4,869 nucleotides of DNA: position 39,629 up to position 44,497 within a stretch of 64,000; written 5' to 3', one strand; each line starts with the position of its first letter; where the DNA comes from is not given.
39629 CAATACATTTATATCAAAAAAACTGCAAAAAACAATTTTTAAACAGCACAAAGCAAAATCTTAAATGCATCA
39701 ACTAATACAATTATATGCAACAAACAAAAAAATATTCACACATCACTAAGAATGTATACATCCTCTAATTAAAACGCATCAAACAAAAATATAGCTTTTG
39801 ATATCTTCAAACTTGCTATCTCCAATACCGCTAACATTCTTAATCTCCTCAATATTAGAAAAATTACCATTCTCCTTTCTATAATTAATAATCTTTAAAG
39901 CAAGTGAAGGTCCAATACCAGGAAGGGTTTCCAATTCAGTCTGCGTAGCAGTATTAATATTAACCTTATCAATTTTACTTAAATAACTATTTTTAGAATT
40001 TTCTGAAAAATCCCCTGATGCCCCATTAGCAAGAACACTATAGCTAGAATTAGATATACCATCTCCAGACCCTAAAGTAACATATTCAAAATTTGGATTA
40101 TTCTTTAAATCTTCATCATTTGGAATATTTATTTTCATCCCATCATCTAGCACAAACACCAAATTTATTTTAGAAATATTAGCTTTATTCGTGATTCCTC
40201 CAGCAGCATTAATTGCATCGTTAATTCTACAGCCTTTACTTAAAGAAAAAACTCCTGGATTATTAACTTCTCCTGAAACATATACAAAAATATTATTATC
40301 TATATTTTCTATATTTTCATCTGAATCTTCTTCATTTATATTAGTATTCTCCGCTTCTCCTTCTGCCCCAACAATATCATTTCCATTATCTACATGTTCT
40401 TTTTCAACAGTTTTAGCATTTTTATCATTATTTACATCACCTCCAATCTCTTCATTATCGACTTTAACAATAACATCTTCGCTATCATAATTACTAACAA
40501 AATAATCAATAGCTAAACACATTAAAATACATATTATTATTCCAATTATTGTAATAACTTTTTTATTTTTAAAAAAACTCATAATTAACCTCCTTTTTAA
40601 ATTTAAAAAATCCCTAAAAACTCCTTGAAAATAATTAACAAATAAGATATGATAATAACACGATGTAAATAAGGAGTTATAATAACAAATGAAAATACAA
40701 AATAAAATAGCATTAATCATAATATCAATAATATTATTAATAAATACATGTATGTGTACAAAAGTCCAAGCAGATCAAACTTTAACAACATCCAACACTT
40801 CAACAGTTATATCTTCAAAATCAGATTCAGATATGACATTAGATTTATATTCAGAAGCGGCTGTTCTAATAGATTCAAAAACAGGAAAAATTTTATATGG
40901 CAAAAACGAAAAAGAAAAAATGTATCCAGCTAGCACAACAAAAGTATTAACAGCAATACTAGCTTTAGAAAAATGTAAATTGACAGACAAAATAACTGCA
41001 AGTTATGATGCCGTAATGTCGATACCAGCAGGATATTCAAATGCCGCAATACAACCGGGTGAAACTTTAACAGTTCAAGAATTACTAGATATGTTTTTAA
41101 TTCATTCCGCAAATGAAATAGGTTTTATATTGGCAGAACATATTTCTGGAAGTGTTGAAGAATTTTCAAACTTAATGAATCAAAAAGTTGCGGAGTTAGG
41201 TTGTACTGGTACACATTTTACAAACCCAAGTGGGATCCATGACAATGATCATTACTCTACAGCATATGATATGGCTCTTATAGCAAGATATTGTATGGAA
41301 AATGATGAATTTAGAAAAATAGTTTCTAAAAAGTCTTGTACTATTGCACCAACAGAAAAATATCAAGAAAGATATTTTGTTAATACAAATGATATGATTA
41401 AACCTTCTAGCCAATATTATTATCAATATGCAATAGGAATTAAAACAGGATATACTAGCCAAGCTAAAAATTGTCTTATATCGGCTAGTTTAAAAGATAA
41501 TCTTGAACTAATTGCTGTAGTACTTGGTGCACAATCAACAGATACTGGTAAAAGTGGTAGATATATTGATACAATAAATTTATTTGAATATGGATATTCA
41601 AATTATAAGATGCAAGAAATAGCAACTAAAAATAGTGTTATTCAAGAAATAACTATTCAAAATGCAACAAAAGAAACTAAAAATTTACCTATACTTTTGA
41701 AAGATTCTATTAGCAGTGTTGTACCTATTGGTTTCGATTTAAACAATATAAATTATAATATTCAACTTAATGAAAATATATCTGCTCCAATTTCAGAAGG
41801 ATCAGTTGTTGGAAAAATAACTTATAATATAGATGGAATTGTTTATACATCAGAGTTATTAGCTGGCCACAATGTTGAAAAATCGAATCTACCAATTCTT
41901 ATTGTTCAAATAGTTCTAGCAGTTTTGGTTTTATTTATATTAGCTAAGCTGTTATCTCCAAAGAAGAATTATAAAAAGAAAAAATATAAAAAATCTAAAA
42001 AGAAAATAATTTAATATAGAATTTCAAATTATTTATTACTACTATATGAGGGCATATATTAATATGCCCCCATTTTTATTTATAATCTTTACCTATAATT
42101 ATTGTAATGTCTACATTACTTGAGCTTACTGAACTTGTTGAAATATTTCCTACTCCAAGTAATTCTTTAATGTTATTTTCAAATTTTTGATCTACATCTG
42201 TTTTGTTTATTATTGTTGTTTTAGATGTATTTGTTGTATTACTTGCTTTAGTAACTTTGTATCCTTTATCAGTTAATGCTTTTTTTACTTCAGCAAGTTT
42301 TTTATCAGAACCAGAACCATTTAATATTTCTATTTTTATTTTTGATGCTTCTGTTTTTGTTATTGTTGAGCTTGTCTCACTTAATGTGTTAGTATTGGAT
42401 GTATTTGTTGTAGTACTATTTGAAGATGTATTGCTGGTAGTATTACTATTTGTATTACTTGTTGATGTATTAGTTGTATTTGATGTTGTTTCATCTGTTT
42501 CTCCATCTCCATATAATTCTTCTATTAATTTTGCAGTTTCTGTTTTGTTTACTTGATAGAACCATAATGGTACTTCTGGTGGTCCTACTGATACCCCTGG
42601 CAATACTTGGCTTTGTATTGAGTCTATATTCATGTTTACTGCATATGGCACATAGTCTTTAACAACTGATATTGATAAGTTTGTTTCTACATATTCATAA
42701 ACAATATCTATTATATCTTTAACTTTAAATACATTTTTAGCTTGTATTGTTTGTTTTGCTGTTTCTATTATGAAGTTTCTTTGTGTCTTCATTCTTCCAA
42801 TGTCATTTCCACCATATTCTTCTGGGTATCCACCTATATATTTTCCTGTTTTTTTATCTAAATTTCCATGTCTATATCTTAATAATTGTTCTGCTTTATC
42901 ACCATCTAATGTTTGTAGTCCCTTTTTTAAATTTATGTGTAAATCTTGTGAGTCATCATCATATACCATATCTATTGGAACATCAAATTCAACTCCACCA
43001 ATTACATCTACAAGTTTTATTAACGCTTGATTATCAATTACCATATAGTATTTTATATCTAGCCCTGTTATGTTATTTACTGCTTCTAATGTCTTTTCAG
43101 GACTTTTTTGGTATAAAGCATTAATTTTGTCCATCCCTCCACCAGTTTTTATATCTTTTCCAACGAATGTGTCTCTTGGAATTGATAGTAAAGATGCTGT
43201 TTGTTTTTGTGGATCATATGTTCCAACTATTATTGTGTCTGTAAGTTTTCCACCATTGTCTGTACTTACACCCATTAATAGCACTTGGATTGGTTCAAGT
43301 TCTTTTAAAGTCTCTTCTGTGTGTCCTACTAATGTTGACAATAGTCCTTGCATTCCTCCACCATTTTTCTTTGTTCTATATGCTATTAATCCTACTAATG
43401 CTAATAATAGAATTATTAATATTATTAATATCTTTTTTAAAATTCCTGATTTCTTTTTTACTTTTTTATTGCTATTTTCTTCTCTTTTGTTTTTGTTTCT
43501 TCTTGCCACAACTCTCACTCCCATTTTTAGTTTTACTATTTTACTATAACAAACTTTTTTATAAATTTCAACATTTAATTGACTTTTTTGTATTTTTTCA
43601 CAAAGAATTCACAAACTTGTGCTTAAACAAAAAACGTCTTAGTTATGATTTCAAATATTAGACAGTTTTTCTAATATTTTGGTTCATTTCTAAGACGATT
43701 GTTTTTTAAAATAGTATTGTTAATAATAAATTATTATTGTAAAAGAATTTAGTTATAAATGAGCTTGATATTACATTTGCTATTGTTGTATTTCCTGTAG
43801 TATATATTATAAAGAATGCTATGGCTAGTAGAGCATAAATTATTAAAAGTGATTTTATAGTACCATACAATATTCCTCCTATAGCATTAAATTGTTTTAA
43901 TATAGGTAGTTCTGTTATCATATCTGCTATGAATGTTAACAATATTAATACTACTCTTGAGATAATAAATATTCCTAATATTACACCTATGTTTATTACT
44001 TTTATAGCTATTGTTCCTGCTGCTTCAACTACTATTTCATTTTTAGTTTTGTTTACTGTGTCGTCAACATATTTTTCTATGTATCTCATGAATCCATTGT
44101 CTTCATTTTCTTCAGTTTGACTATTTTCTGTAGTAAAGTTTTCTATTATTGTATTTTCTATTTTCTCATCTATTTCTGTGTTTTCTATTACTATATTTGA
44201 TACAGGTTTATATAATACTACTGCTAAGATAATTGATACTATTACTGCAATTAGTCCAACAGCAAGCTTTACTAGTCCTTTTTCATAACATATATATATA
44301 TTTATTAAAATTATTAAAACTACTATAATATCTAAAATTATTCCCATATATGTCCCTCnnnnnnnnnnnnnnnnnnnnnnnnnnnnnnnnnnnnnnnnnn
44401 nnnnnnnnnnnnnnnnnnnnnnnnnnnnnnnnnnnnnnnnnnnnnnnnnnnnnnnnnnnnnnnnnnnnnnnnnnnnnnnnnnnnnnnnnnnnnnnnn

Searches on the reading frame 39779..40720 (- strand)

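Call 20: search_protein_families(library=pfam, proteins=[window:39779-40720:-], max_evalue=0.01)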
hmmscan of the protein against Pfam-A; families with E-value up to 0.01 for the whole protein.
window:39779-40720:- (313 aa): 8 families
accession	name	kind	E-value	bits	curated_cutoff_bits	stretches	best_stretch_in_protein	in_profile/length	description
PF12836.13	HHH_3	-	2.3e-22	79.3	27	1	249-311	2-64/65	Helix-hairpin-helix motif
PF10531.15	SLBB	-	1.5e-12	47.6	27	1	146-194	2-49/55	SLBB domain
PF00633.29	HHH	-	2.5e-11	43.2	24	1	253-280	3-30/30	Helix-hairpin-helix motif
PF22461.2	SLBB_2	-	3.3e-09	37.2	27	1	146-187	3-46/79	SLBB domain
PF03934.19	T2SSK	-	5.2e-05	24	24.2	1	253-301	1-49/63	Type II secretion system (T2SS), protein K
PF14520.12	HHH_5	-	0.00035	21.4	27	0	262-308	3-52/57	Helix-hairpin-helix domain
PF06514.17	PsbU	-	0.0029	18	24.5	1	251-310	13-68/93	Photosystem II 12 kDa extrinsic protein (PsbU)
PF12826.13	HHH_2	-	0.0033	18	27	0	254-286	28-60/64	Helix-hairpin-helix motif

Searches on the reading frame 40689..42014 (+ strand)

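Call 20: search_protein_families(library=pfam, proteins=[window:40689-42014:+], max_evalue=0.01)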
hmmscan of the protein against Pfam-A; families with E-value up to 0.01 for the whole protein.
window:40689-42014:+ (441 aa): 5 families
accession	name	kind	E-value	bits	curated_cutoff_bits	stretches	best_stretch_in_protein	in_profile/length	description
PF00768.25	Peptidase_S11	-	8.2e-56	189.6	27.6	1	52-282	9-238/239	D-alanyl-D-alanine carboxypeptidase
PF07943.18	PBP5_C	-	9.7e-09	35.7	21.2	1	306-398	1-91/91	Penicillin-binding protein 5, C-terminal domain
PF13354.11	Beta-lactamase2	-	2.4e-05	24.2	22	1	61-198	5-142/214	Beta-lactamase enzyme family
PF02113.21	Peptidase_S13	-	3.3e-05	23.3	22.8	1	57-95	19-58/444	D-Ala-D-Ala carboxypeptidase 3 (S13) family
PF00905.27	Transpeptidase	-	0.0017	18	22.1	1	57-103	2-66/299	Penicillin binding protein transpeptidase domain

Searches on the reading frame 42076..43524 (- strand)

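Call 20: search_protein_families(library=pfam, proteins=[window:42076-43524:-], max_evalue=0.01)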
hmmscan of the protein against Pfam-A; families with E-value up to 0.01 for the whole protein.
window:42076-43524:- (482 aa): 3 families
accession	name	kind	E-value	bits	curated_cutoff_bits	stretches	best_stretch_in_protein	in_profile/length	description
PF03816.19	LytR_cpsA_psr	-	2.1e-32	112.8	24.6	1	95-222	2-127/150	LytR_cpsA_psr family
PF13399.11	LytR_C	-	1.9e-13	51.5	22.2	1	396-481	2-86/86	LytR cell envelope-related transcriptional attenuator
PF03698.18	UPF0180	-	0.0051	17.4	25.4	0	408-449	7-48/77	Uncharacterised protein family (UPF0180)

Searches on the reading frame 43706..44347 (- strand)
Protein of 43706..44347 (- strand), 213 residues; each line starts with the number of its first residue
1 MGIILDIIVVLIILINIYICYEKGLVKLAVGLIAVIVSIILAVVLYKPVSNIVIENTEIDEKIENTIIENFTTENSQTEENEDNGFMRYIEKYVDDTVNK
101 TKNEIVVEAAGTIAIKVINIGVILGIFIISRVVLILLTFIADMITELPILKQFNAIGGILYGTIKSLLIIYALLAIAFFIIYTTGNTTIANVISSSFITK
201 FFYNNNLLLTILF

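Call 33: search_protein_families(library=pfam, proteins=[window:43706-44347:-], max_evalue=0.001)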
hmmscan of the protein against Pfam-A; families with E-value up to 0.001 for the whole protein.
window:43706-44347:- (213 aa): 1 family
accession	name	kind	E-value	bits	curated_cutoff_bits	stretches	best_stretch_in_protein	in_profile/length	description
PF02674.22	Colicin_V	-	1.2e-15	58.2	29.3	2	5-55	1-51/144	Colicin V production protein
